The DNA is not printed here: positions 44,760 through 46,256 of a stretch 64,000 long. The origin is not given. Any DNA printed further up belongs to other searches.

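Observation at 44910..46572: Nitrilase-superfamily (C-N hydrolase) protein translationally overlapped with an RNase III catalytic-domain protein that has no dsRBD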

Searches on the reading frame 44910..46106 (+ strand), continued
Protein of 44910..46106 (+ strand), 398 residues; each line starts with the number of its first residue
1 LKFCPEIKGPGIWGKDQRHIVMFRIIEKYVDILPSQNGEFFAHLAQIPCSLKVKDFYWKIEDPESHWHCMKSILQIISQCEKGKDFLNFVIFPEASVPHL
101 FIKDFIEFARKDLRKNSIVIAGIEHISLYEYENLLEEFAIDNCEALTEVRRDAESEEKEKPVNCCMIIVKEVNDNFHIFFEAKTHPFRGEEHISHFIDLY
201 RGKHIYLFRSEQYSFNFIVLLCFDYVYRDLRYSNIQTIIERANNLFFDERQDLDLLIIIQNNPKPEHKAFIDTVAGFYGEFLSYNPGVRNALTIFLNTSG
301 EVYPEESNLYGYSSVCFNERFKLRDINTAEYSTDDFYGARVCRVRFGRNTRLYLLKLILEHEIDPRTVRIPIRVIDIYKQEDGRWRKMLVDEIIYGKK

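Call 38: search_protein_families(library=ncbifam, proteins=[L002:1489-1929:+], max_evalue=0.001)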
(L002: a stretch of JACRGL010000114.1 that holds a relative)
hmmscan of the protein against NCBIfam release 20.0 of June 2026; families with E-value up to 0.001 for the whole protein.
L002:1489-1929:+ (146 aa): 26 families (the best 25 are shown)
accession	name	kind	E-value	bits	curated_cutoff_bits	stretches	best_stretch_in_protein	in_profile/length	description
NF006530.0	PRK08999.1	equivalog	9.1e-16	57.8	245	1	11-133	8-126/315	Nudix family hydrolase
TIGR00586.1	mutt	equivalog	5.8e-15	55.4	97.9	1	12-135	8-127/129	8-oxo-dGTP diphosphatase MutT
NF012016.0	PRK15472.1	equivalog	3.1e-13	49.6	95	1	12-133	6-136/141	nucleoside triphosphatase NudI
NF007834.0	PRK10546.1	equivalog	5.3e-13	49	156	1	11-134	5-124/135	pyrimidine (deoxy)nucleoside triphosphate diphosphatase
NF008044.0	PRK10776.1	equivalog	5.7e-13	48.9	148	1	12-135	7-126/130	8-oxo-dGTP diphosphatase MutT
NF011963.0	PRK15434.1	subfamily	4.1e-09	36.3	146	1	13-120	21-135/159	GDP-mannose mannosyl hydrolase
NF041652.1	Nud_hyd_Dein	equivalog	1.9e-08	34.7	200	1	13-138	17-146/152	Nudix hydrolase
NF001299.0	PRK00241.1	equivalog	4.3e-07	29.6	158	1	8-121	134-240/263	NAD(+) diphosphatase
NF001937.0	PRK00714.1-4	equivalog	4.9e-07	29.5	139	1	10-70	9-66/161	RNA pyrophosphohydrolase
NF003788.0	PRK05379.1-5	equivalog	5.8e-07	29.1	354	1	14-69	218-272/351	bifunctional nicotinamide-nucleotide adenylyltransferase/Nudix hydroxylase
NF003785.0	PRK05379.1-1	equivalog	1e-06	28.2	418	1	12-71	206-264/347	bifunctional nicotinamide-nucleotide adenylyltransferase/Nudix hydroxylase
NF002995.0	PRK03759.1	equivalog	1.2e-06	28.3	127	1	7-121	33-152/185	isopentenyl-diphosphate Delta-isomerase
NF006961.0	PRK09438.1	equivalog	1.5e-06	27.7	103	1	7-73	6-72/151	dihydroneopterin triphosphate diphosphatase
NF050029.2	TransRepNtr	equivalog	1.7e-06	27.7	400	1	16-139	31-156/245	ADPR responsive transcriptional repressor NtrR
NF003786.0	PRK05379.1-2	equivalog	2.6e-06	26.9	397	1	11-67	220-275/354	bifunctional nicotinamide-nucleotide adenylyltransferase/Nudix hydroxylase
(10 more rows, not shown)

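Call 44: search_protein_families(library=pfam, proteins=[L012:5460-5975:+, L015:5235-5744:+, L075:1424-1906:+, L008:7200-7652:+, L008:4298-5212:+, L046:915-1922:+, L076:2465-3790:+, L015:7186-8004:+, L043:5412-5927:+, L075:1906-2682:+], max_evalue=0.001)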
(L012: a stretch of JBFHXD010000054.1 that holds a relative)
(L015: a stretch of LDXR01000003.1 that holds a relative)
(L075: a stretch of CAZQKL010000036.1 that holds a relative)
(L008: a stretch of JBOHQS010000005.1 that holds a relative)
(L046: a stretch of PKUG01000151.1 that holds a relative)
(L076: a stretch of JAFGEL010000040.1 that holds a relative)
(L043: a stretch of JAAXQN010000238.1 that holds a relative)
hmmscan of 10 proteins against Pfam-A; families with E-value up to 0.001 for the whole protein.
L012:5460-5975:+ (171 aa): 1 family
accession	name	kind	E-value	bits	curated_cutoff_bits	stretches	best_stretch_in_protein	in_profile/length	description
PF00582.32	Usp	-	8.6e-12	46.2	24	1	5-162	3-133/141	Universal stress protein family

L015:5235-5744:+ (169 aa): 1 family
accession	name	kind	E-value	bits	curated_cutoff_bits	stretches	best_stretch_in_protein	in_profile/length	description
PF04981.18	NMD3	-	0.0001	22.4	24.9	0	64-153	130-218/243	NMD3 family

L075:1424-1906:+ (160 aa): 1 family
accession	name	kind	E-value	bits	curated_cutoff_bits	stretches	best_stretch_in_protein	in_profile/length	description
PF01252.23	Peptidase_A8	-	3.8e-39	134.6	25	1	11-153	2-141/142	Signal peptidase (SPase) II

L008:7200-7652:+ (150 aa): 2 families
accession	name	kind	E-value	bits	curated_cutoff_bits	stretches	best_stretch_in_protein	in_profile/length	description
PF03264.19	Cytochrom_NNT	-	9.6e-12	45.4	24.1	1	10-148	7-169/174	NapC/NirT cytochrome c family, N-terminal region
PF22113.1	Mtrc-MtrF_II-IV_dom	-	7.5e-05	22.8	30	0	40-87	7-52/176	Outer membrane cytochrome MtrC/MtrF-like, domains II/IV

L008:4298-5212:+ (304 aa): 1 family
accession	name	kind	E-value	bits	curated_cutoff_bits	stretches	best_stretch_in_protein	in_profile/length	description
PF00582.32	Usp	-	2.8e-61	206.6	24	2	160-300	2-140/141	Universal stress protein family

L046:915-1922:+ (335 aa): 2 families
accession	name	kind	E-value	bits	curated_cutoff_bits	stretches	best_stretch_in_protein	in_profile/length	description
PF00107.32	ADH_zinc_N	-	4.7e-16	59.4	31.8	1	165-278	1-116/129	Zinc-binding dehydrogenase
PF08240.17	ADH_N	-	1.3e-13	51.5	23.5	1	34-121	2-104/104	Alcohol dehydrogenase GroES-like domain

L076:2465-3790:+ (441 aa): 2 families
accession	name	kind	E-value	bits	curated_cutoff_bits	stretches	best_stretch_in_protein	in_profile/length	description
PF12836.13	HHH_3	-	8e-05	23.1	27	1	338-368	6-36/65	Helix-hairpin-helix motif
PF04055.27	Radical_SAM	-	0.00066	20.3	29.5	0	75-206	3-134/166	Radical SAM superfamily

L015:7186-8004:+ (272 aa): 4 families
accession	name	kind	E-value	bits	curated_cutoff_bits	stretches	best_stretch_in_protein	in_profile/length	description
PF03099.24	BPL_LplA_LipB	-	1.5e-20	73.9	21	1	52-156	23-133/133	Biotin/lipoate A/B protein ligase family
PF02237.23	BPL_C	-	8.5e-11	42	21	1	226-271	3-48/48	Biotin protein ligase C terminal domain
PF16917.10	BPL_LplA_LipB_2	-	0.0001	22.4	27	1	68-219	30-182/183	Biotin/lipoate A/B protein ligase family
PF21948.1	LplA-B_cat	-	0.00025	21.5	27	1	109-199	103-199/200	Lipoyl protein ligase A/B catalytic domain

L043:5412-5927:+ (171 aa): 1 family
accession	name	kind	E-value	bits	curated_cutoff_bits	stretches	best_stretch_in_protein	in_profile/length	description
PF00582.32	Usp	-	2.3e-08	35.1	24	1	6-169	3-139/141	Universal stress protein family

L075:1906-2682:+ (258 aa): 1 family
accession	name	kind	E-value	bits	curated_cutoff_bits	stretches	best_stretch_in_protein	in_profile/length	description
PF01790.23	LGT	-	6.8e-69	232.3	24.9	1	3-246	1-239/240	Prolipoprotein diacylglyceryl transferase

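Call 59: search_protein_families(library=pfam, alignment_id=A1, max_evalue=10)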
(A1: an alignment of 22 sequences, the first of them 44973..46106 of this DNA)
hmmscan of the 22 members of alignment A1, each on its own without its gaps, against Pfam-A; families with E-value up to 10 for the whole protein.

A. member 1, window:44973-46106:+ (377 aa): 0 families

B. families by the number of members that match (of 22 scanned): 4 families
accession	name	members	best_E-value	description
PF20381.4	Rv1476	1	0.014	Membrane protein Rv1476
PF10166.14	DUF2368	1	0.02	Uncharacterised conserved protein (DUF2368)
PF00795.27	CN_hydrolase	1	0.13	Carbon-nitrogen hydrolase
PF19999.4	fvmX3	1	0.19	FtsH ternary system domain X3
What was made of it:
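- On Nitrilase / C-N hydrolase superfamily: Only 1 of 22 family members reaches E=0.13 (call 59).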

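Call 72: search_protein_representatives(alignment_id=A2)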
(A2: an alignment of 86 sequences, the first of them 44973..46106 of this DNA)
Query: 86 sequences, 389 profile positions. Proteins with E-value up to 0.001 (for the whole library): 409; up to 1e-10: 247; up to 1e-30: 37. The best 150 are listed.
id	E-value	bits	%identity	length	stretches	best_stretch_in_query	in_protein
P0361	1.6e-170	583.8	-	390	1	1-373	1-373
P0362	1.5e-165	567.3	-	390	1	1-384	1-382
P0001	4.7e-157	539.4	-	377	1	1-380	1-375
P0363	1.5e-145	501.5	-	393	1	1-382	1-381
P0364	1.5e-92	327.1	-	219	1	173-384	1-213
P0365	7.3e-92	324.7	-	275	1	2-210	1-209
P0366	5.4e-82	292.3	-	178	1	198-373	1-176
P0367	4.0e-66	240.0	-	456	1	1-189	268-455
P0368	8.0e-65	235.7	-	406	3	1-86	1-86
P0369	5.9e-62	226.3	-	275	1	60-211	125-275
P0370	2.7e-59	217.5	-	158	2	283-379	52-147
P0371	2.9e-58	214.1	-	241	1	210-380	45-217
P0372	6.4e-54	199.8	-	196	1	1-158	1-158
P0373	1.1e-51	192.5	-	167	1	254-384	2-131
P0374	2.5e-50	188.0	-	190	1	198-308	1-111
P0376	4.1e-49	184.0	-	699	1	1-381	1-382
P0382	2.4e-38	148.6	-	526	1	3-353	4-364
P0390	1.2e-34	136.4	-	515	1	9-380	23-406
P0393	1.3e-33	132.9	-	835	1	2-373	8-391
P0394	3.2e-33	131.7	-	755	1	3-259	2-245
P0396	1.1e-31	126.6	-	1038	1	4-300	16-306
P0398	1.4e-28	116.4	-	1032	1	65-309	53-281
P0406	1.8e-25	106.2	-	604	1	5-299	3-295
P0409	4.6e-25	104.9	-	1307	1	63-299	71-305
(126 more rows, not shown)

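Call 73: search_protein_families(library=pfam, proteins=[P0376, P0382, P0390, P0393, P0394, P0396, P0398, P0409, P0406, P0367], max_evalue=0.001)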
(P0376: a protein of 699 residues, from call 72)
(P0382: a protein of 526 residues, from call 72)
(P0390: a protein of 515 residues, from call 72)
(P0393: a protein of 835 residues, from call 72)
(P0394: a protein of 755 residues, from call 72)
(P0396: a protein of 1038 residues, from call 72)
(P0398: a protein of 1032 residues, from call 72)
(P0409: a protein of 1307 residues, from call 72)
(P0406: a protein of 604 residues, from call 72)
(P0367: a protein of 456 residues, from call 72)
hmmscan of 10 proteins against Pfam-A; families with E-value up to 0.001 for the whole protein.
P0376 (699 aa): 0 families

P0382 (526 aa): 0 families

P0390 (515 aa): 0 families

P0393 (835 aa): 4 families
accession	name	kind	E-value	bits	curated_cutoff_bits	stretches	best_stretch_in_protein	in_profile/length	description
PF13424.12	TPR_12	-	5e-09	36.7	30.1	0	648-702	3-60/77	Tetratricopeptide repeat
PF07719.23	TPR_2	-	2.9e-07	30.5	27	0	523-552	1-30/34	Tetratricopeptide repeat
PF00515.34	TPR_1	-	5.2e-07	29.7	27.8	0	523-552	1-30/34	Tetratricopeptide repeat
PF13181.12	TPR_8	-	9.9e-05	22.7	25.7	0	648-678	2-32/34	Tetratricopeptide repeat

P0394 (755 aa): 3 families
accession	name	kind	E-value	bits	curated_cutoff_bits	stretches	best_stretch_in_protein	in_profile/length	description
PF13424.12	TPR_12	-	1.4e-15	57.6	30.1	2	365-429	6-72/77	Tetratricopeptide repeat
PF07719.23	TPR_2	-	2e-07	31.1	27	0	408-430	7-29/34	Tetratricopeptide repeat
PF17874.7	TPR_MalT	-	1.1e-05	25.3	45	1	374-439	13-77/336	MalT-like TPR region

P0396 (1038 aa): 2 families
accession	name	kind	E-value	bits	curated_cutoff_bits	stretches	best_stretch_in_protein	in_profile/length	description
PF25199.1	nSTAND_NTPase5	-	0.00022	21.5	34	1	435-495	25-89/145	Novel STAND NTPase 5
PF13191.12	AAA_16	-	0.00069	20.6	32.6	0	440-599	14-142/167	AAA ATPase domain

P0398 (1032 aa): 4 families
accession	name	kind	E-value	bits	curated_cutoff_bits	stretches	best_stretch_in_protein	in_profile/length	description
PF00931.28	NB-ARC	-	9.1e-09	35.4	23.5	1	392-568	22-208/248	NB-ARC domain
PF13191.12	AAA_16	-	1.9e-05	25.7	32.6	1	372-476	3-142/167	AAA ATPase domain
PF20720.3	nSTAND3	-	0.00033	20.8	27.2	0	376-422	5-52/155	Novel STAND NTPase 3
PF00910.28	RNA_helicase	-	0.00057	20.8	21.5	0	392-497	2-84/105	RNA helicase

P0409 (1307 aa): 9 families
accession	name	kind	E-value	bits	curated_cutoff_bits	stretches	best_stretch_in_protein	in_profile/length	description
PF02985.28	HEAT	-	6.9e-19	66.6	23.5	0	1207-1233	1-27/31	HEAT repeat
PF13646.12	HEAT_2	-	1.4e-17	64.2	27.7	1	1170-1260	1-82/88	HEAT repeats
PF05729.18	NACHT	-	1.8e-12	47.9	26.7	1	482-623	4-161/167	NACHT domain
PF01602.26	Adaptin_N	-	9.6e-11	41.4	37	1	1202-1274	110-185/524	Adaptin N terminal region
PF12717.13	Cnd1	-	3.1e-10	40.8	26.4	1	1202-1277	17-96/162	non-SMC mitotic condensation complex subunit 1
PF21581.3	SCD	-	6.9e-07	29.9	27.5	0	892-938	15-61/75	Stromalin conservative domain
PF13513.12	HEAT_EZ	-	1.1e-05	26.2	27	0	1202-1232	24-54/55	HEAT-like repeat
PF12755.13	Vac14_Fab1_bd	-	7.6e-05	23.7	22.1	0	903-953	23-72/97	Vacuolar 14 Fab1-binding region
PF20168.4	PDS5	-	0.0004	18.8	27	0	906-968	320-387/1053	Sister chromatid cohesion protein PDS5 protein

P0406 (604 aa): 0 families

P0367 (456 aa): 0 families
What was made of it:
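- It is also homologous to N-terminal domains of about 600-aa LmuA-sized proteins and of NB-ARC/NACHT/TPR STAND proteins (calls 72, 73).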
